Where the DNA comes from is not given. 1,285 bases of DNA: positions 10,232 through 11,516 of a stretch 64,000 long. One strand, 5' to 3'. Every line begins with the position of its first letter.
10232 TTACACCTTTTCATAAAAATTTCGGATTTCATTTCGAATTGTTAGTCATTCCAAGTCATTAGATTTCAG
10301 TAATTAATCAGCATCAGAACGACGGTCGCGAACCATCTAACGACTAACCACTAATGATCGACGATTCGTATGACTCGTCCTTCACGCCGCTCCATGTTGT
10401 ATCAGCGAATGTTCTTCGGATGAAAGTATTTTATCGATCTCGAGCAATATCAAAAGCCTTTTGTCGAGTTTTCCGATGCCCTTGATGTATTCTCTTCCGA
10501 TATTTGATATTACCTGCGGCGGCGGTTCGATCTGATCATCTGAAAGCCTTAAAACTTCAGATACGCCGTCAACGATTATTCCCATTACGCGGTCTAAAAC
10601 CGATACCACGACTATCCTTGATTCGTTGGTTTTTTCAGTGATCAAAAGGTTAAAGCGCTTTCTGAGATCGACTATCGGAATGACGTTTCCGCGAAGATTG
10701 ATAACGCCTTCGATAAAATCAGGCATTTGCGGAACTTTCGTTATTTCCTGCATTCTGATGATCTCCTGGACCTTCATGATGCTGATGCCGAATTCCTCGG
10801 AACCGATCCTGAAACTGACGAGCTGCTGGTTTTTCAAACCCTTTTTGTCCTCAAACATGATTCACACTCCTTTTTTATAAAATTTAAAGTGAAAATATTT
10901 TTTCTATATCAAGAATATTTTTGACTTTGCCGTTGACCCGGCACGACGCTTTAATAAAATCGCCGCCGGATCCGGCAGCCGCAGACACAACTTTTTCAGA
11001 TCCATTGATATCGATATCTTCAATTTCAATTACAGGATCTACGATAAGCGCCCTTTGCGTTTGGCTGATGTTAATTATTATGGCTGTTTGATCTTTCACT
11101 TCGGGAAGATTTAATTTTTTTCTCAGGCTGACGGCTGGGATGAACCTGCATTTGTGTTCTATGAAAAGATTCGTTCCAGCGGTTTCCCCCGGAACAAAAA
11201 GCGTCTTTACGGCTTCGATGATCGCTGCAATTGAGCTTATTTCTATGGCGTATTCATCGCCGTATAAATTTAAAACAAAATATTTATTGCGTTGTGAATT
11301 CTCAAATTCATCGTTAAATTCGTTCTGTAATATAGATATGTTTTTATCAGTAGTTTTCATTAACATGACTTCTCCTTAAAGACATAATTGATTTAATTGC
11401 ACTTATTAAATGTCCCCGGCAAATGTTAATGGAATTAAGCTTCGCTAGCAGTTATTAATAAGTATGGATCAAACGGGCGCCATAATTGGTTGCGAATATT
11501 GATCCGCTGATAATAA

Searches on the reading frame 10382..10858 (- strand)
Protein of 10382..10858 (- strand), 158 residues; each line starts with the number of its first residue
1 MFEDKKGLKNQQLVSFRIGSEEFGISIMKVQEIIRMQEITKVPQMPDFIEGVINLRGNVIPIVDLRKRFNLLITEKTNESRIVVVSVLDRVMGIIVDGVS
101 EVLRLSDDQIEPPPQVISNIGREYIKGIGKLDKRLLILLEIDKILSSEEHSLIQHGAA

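Call 37: search_protein_families(library=pfam, proteins=[window:10382-10858:-], max_evalue=0.00001)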
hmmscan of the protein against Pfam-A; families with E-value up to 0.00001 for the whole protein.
window:10382-10858:- (158 aa): 1 family
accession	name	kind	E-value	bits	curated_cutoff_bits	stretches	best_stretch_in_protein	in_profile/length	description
PF01584.24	CheW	-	1.9e-44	151.1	23.5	1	12-148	1-137/138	CheW-like domain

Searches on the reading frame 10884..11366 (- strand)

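Call 37: search_protein_families(library=pfam, proteins=[window:10884-11366:-], max_evalue=0.00001)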
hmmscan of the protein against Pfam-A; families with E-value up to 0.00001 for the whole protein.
window:10884-11366:- (160 aa): 1 family
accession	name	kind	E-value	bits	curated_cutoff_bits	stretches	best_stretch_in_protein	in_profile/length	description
PF01584.24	CheW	-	1.4e-15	57.6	23.5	1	29-159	2-135/138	CheW-like domain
